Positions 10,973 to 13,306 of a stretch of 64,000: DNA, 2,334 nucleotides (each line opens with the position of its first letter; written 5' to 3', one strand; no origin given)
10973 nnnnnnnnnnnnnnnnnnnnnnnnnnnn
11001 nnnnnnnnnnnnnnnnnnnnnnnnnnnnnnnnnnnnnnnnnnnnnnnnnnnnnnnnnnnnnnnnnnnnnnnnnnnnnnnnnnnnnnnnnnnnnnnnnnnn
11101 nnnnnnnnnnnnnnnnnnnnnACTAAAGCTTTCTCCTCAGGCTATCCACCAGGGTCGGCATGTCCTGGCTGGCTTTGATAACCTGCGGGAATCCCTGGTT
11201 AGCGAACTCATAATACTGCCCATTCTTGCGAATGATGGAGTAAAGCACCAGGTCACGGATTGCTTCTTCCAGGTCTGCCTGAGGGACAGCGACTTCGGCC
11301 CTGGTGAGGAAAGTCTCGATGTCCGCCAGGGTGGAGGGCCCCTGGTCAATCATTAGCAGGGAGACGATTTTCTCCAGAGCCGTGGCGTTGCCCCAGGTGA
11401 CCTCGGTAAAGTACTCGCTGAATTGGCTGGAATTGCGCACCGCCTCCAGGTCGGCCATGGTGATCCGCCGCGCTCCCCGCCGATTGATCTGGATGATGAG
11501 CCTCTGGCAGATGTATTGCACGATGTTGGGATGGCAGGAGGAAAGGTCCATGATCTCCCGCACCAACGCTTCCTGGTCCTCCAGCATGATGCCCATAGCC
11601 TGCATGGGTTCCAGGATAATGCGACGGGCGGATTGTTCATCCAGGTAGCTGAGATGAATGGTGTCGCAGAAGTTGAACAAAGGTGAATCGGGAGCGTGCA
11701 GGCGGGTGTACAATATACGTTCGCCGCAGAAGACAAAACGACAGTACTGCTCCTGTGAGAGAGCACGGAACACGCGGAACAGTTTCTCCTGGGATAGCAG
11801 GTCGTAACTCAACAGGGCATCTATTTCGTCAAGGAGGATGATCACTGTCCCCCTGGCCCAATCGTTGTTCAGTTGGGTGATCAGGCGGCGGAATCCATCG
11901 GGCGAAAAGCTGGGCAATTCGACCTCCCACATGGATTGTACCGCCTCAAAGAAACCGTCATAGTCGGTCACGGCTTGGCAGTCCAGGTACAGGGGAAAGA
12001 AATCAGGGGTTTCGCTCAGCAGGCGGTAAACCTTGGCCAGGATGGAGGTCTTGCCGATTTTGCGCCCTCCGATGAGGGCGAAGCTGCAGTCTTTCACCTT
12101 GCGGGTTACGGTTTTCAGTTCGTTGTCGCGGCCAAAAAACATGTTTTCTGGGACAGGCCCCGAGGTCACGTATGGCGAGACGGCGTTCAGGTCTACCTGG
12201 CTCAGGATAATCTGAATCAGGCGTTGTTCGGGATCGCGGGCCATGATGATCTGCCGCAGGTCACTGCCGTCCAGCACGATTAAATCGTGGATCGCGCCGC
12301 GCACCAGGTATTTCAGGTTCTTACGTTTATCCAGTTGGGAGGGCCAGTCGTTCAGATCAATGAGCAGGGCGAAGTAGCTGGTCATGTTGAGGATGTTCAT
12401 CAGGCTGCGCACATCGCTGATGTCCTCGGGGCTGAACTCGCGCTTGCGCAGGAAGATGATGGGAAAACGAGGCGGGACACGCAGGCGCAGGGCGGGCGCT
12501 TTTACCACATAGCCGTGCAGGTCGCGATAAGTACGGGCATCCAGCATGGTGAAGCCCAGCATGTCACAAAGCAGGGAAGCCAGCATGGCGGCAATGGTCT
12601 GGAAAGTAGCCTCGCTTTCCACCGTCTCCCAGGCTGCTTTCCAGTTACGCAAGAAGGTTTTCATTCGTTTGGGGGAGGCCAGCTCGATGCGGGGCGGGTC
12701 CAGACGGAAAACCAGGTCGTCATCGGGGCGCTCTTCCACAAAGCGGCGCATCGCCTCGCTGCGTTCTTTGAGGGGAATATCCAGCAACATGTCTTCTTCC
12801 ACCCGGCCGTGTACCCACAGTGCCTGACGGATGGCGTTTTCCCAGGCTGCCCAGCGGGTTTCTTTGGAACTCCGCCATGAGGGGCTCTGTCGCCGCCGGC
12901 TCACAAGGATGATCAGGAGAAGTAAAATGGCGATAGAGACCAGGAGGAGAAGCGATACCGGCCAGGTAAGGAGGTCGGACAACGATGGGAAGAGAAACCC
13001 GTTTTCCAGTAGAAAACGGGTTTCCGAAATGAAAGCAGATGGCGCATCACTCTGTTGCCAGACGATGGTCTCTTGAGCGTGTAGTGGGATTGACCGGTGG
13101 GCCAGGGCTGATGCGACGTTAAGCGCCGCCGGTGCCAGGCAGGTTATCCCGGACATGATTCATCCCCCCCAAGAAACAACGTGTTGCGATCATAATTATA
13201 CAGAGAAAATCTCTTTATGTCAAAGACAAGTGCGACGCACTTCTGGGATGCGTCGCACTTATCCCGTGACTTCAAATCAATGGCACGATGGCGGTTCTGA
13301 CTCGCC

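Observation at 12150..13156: STAND-like ATPase with a TM anchor and an unplaced ~230 aa juxtamembrane domain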

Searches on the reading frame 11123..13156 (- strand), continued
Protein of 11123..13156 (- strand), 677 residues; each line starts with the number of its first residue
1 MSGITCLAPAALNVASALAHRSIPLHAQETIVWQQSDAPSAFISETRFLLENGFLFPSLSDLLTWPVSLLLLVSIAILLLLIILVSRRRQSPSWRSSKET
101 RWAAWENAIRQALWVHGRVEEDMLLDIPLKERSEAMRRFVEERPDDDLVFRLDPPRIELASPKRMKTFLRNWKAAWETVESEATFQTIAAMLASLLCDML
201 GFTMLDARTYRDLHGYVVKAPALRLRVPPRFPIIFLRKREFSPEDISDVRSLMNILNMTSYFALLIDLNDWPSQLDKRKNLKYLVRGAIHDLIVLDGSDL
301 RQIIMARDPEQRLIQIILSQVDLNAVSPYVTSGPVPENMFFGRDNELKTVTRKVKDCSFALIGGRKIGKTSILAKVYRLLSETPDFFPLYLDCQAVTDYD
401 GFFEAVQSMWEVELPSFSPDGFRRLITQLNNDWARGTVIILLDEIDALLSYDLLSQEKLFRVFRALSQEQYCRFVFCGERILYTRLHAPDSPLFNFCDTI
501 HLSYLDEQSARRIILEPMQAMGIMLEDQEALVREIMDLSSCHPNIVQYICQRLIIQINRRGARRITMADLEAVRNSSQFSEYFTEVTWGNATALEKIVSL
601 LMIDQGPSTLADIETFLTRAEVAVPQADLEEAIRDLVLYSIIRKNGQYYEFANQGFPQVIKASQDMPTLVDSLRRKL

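Call 16: find_encoding_contigs(protein=P0070, flank=8000, max_places=2)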
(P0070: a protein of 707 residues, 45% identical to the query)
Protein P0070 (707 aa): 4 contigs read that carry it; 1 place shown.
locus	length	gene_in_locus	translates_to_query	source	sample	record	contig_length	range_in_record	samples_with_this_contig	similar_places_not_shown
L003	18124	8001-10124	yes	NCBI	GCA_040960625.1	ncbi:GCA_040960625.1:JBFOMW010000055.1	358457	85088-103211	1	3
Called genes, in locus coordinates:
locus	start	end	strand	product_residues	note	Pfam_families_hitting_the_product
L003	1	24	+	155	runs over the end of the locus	PF01966:HD (faint)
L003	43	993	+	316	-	PF03807:F420_oxidored, PF02153:PDH_N, PF20463:PDH_C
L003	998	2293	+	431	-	PF13439:Glyco_transf_4, PF13579:Glyco_trans_4_4, PF00534:Glycos_transf_1, PF13692:Glyco_trans_1_4, PF13524:Glyco_trans_1_2 (weak)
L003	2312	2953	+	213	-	PF25084:LbH_EIF2B, PF25087:GMPPB_C (faint), PF00132:Hexapep (weak), PF14602:Hexapep_2 (faint), PF00132:Hexapep (weak)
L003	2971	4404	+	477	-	PF02878:PGM_PMM_I, PF02879:PGM_PMM_II, PF02880:PGM_PMM_III, PF00408:PGM_PMM_IV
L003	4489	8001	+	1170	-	PF02811:PHP, PF07733:DNA_pol3_alpha, PF17657:DNA_pol3_finger, PF14579:HHH_6, PF01336:tRNA_anti-codon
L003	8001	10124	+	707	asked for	PF13401:AAA_22 (weak)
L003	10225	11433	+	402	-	PF00528:BPD_transp_1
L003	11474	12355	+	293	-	PF00528:BPD_transp_1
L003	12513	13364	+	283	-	PF02737:3HCDH_N, PF03446:NAD_binding_2 (weak), PF00725:3HCDH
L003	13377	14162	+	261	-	PF00378:ECH_1, PF16113:ECH_2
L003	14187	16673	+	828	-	PF13231:PMT_2 (weak)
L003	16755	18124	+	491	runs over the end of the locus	PF05140:ResB (faint)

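Call 18: find_encoding_contigs(protein=P0099, flank=8000, max_places=2)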
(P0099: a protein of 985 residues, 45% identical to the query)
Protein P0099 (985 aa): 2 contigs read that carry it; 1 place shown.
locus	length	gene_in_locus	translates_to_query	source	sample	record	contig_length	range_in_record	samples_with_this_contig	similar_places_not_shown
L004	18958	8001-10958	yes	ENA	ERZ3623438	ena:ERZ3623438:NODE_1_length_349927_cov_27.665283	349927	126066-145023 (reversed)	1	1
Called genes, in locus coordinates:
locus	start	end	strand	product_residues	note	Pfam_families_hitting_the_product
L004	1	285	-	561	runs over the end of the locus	PF01551:Peptidase_M23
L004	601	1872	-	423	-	PF01041:DegT_DnrJ_EryC1, PF00266:Aminotran_5 (faint)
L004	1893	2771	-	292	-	PF02574:S-methyl_trans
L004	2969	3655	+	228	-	-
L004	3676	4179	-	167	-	-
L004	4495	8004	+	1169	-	PF02811:PHP, PF07733:DNA_pol3_alpha, PF17657:DNA_pol3_finger, PF14579:HHH_6, PF01336:tRNA_anti-codon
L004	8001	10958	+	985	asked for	PF25852:DUF6242_C (faint), PF15902:Sortilin-Vps10 (weak), PF13401:AAA_22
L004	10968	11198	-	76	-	-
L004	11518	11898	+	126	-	PF04126:Cyclophil_like, PF18050:Cyclophil_like2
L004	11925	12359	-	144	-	PF02082:Rrf2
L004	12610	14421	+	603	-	PF00890:FAD_binding_2, PF02910:Succ_DH_flav_C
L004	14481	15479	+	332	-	PF02810:SEC-C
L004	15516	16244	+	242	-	PF00702:Hydrolase, PF13419:HAD_2, PF13242:Hydrolase_like (weak)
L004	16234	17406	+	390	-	PF10509:GalKase_gal_bdg, PF00288:GHMP_kinases_N, PF08544:GHMP_kinases_C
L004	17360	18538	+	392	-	PF07690:MFS_1, PF06779:MFS_4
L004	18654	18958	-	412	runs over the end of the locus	-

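Call 19: find_encoding_contigs(protein=P0046, flank=8000, max_places=2)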
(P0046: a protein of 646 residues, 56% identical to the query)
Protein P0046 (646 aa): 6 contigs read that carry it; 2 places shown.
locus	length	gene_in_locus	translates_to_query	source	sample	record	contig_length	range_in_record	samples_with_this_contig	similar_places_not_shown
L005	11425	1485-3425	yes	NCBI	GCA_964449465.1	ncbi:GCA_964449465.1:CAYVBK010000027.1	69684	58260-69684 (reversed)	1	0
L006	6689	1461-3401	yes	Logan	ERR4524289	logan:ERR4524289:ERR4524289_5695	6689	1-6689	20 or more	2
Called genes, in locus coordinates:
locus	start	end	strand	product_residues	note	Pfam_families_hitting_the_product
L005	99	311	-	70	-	PF12728:HTH_17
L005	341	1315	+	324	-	PF01551:Peptidase_M23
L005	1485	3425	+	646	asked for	PF14516:AAA_35 (faint), PF20703:nSTAND1 (faint)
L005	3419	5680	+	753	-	PF13191:AAA_16 (faint), PF14516:AAA_35, PF12770:CHAT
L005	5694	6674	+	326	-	PF00365:PFK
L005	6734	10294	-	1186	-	PF12229:PG_binding_4 (weak), PF13354:Beta-lactamase2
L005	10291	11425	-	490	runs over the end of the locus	PF13354:Beta-lactamase2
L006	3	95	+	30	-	?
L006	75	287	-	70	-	PF12728:HTH_17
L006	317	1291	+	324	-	PF01551:Peptidase_M23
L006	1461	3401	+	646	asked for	PF14516:AAA_35 (faint), PF20703:nSTAND1 (faint)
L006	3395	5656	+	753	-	PF13191:AAA_16 (faint), PF14516:AAA_35, PF12770:CHAT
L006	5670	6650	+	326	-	PF00365:PFK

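Call 39: search_protein_families(library=pfam, proteins=[L004:8001-9083:+], max_evalue=0.001)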
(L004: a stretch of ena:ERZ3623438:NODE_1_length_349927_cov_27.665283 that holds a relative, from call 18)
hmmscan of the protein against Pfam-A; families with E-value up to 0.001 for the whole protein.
L004:8001-9083:+ (361 aa): 3 families
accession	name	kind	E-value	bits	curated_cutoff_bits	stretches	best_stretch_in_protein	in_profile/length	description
PF15902.12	Sortilin-Vps10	-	4e-13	49.4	33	1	160-262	2-113/446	Sortilin, neurotensin receptor 3,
PF02012.26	BNR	-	5.7e-06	26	27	0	82-92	2-12/12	BNR/Asp-box repeat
PF15899.11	BNR_6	-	0.00043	20.5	27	0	204-214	1-11/14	BNR-Asp box repeat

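Call 54: predict_structure(alignment_id=A2)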
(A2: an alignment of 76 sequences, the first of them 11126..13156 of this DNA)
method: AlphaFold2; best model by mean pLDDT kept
length: 677 residues; sequences in the alignment: 76
mean_pLDDT: 87.4   pTM: 0.62
mean pLDDT of the five models: 87.4, 87.2, 86.1, 86.1, 85.8
residues with pLDDT >= 90: 510; 70-90: 73; 50-70: 27; < 50: 67
segments of 3 or more residues with pLDDT < 50: 1-63, 323-326
pLDDT, mean of each block of 10 residues (from residue 1): 36 39 34 35 37 40 66 92 79 71 95 95 97 97 97 96 95 96 97 97 97 97 78 97 95 89 94 91 84 95 96 91 56 60 91 98 91 94 96 96 96 97 98 94 98 98 98 98 97 97 95 92 94 96 94 87 94 93 92 97 96 97 96 96 96 92 94 95
secondary structure, 60 per line:
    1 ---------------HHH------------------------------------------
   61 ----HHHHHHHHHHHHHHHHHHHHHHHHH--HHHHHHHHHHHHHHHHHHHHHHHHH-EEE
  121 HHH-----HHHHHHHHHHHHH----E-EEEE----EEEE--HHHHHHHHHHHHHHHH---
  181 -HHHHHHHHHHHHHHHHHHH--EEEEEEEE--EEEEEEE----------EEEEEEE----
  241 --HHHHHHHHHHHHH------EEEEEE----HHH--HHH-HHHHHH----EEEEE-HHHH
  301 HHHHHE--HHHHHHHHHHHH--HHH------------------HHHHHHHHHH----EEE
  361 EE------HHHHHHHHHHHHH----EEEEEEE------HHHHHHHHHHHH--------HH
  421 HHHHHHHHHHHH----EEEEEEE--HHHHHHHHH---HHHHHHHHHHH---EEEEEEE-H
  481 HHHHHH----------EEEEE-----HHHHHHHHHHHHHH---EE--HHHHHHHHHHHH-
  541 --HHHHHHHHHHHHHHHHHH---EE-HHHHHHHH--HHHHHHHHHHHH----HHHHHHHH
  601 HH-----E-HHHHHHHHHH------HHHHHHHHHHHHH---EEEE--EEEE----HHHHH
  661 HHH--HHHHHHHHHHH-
elements in order: H65-89 H92-116 E118-120 H129-141 E148-151 E156-159 H162-177 H182-200 E203-210 E213-219 E230-236 H243-255 E262-267 H281-286 E291-295 H297-305 H309-320 H344-353 E358-362 H369-381 E386-392 H399-410 H419-432 E437-443 H446-454 H458-468 E472-478 H480-486 E497-501 H507-520 H528-539 H543-560 H567-574 H577-588 H593-602 H610-619 H626-638 E642-645 E648-651 H656-663 H666-676

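Call 57: fold_search(model_id=the predicted structure, library=pdb)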
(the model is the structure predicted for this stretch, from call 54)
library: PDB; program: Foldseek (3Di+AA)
matches with E <= 10: 1428; with E <= 0.001: 263
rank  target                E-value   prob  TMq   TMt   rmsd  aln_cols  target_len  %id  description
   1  1w5t_A                1.2e-10  1.00  0.37  0.59   5.7       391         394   12  Structure of the Aeropyrum Pernix ORC2 protein (ADPNP-ADP complexes) (released 2004-10-05)
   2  2qen                  1.5e-10  1.00  0.39  0.70   4.6       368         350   14  The walker-type atpase paby2304 of pyrococcus abyssi (released 2008-07-01)
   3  1fnn_A                3.9e-10  1.00  0.27  0.45  13.0       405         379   17  CRYSTAL STRUCTURE OF CDC6P FROM PYROBACULUM AEROPHILUM (released 2000-10-04)
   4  2fna_A                8.3e-10  1.00  0.37  0.66   5.2       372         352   16  Crystal structure of an archaeal aaa+ atpase (sso1545) from sulfolobus solfataricus p2 at 2.00 A resolution (released 2006-02-07)
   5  2qby_A                1.1e-09  1.00  0.33  0.53   7.7       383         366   16  Crystal structure of a heterodimer of Cdc6/Orc1 initiators bound to origin DNA (from S. solfataricus) (released 2007-09-11)
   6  7jgr_G                2.2e-09  1.00  0.29  0.49  12.6       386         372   14  Structure of Drosophila ORC bound to DNA (84 bp) and Cdc6 (released 2020-09-09)
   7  2qby_B                3.3e-09  1.00  0.29  0.48  10.1       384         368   13  Crystal structure of a heterodimer of Cdc6/Orc1 initiators bound to origin DNA (from S. solfataricus) (released 2007-09-11)
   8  7jgr_D                7.8e-09  1.00  0.25  0.35  14.8       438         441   15  Structure of Drosophila ORC bound to DNA (84 bp) and Cdc6 (released 2020-09-09)
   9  5uj7_C                1.1e-08  1.00  0.25  0.39  14.3       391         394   13  Structure of the active form of human Origin Recognition Complex ATPase motor module, complex subunitS 1, 4, 5 (released 2017-02-08)
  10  2v1u_A                1.2e-08  1.00  0.31  0.49   8.5       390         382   16  STRUCTURE OF THE AEROPYRUM PERNIX ORC1 PROTEIN IN COMPLEX WITH DNA (released 2007-09-18)
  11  7jk6_A                1.3e-08  1.00  0.25  0.42  12.6       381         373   16  Structure of Drosophila ORC in the active conformation (released 2020-09-09)
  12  7jk6_D                1.8e-08  1.00  0.24  0.36  15.7       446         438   15  Structure of Drosophila ORC in the active conformation (released 2020-09-09)
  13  1w5s_B                2.0e-08  1.00  0.34  0.52   6.6       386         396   11  Structure of the Aeropyrum Pernix ORC2 protein (ADP form) (released 2004-10-05)
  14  7jgr_A                2.3e-08  1.00  0.27  0.43  12.9       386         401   16  Structure of Drosophila ORC bound to DNA (84 bp) and Cdc6 (released 2020-09-09)
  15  5uj7_D                2.3e-08  1.00  0.25  0.41  14.1       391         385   14  Structure of the active form of human Origin Recognition Complex ATPase motor module, complex subunitS 1, 4, 5 (released 2017-02-08)
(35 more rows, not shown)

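Call 83: search_dna_similar(query=window:11126-13156:-, collection=plasmids, mode=protein, max_evalue=0.00001, max_rows=10)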
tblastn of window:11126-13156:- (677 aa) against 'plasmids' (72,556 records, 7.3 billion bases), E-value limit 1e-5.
Records with a match: 17; places in all: 17; records where one place covers at least 80% of the query: 0.
Best place of each record, by identity: <60% 17.
By first word of the organism name: Bradyrhizobium 4; Streptomyces 3; Methylocystis 2; Azospirillum 2; Salinibacter 1; Euzebya 1; Burkholderia 1; Agrobacterium 1; Brasilonema 1; Candidatus 1.
By predicted mobility (MOB-suite, as given by PLSDB): non-mobilizable 11; conjugative 5; mobilizable 1.
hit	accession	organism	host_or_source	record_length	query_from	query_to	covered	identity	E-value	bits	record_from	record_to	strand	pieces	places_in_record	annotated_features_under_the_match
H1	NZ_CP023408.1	Streptomyces fungicidicus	Pig,cell culture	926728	272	585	46%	24.6%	2e-9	69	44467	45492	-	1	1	hypothetical protein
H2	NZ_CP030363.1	Salinibacter ruber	-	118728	277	557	42%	26.3%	4e-14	84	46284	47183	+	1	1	ATP-binding protein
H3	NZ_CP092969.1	Methylocystis parvus OBBP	Bacterial Monoculture,Mud, soil or ...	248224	311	583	40%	26.9%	3e-17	94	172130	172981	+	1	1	AAA family ATPase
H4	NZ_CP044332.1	Methylocystis parvus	-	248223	311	583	40%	26.9%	3e-17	94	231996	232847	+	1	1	AAA family ATPase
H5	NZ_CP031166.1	Euzebya pacifica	-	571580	324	585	39%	27.4%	6e-15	87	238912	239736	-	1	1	hypothetical protein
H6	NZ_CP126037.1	Bradyrhizobium elkanii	Glycine max,soybean,root nodule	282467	276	570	44%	24.0%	1e-8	67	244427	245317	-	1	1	RNaseH domain-containing protein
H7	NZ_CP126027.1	Bradyrhizobium elkanii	Glycine max,soybean,root nodule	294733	276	570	44%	24.0%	1e-8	67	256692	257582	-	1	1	RNaseH domain-containing protein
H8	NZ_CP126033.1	Bradyrhizobium elkanii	Glycine max,soybean,root nodule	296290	276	570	44%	24.0%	1e-8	67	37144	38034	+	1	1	RNaseH domain-containing protein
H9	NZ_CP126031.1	Bradyrhizobium elkanii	Glycine max,soybean,root nodule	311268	276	570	44%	24.0%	1e-8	67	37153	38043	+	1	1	RNaseH domain-containing protein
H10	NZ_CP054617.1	Azospirillum oryzae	cell culture,soil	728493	308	576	40%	24.9%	1e-7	63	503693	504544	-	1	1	RNaseH domain-containing protein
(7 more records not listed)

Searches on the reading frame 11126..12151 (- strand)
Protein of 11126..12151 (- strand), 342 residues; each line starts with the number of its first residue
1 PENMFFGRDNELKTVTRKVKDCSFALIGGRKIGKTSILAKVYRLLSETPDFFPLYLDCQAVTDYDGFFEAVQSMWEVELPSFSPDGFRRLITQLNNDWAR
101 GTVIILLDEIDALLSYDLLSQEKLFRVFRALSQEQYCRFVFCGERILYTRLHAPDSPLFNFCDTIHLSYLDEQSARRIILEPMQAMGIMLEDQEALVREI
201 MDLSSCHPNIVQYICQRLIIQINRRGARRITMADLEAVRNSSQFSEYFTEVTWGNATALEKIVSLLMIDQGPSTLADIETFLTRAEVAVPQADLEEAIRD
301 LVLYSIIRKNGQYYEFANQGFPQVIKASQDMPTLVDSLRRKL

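Call 40: search_solved_structures(query=window:11126-12151:-, max_evalue=1)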
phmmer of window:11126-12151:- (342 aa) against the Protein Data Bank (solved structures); distinct sequences matched with E-value up to 1: 3.
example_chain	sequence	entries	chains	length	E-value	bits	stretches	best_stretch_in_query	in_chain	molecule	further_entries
6sga_FM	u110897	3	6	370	0.26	14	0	211-267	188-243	mt-SAF21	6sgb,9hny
7pua_FM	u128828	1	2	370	0.26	14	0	211-267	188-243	mt-SAF21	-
5zc2_B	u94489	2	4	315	1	12.1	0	284-320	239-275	p-hydroxyphenylacetate 3-hydroxylase, reductase component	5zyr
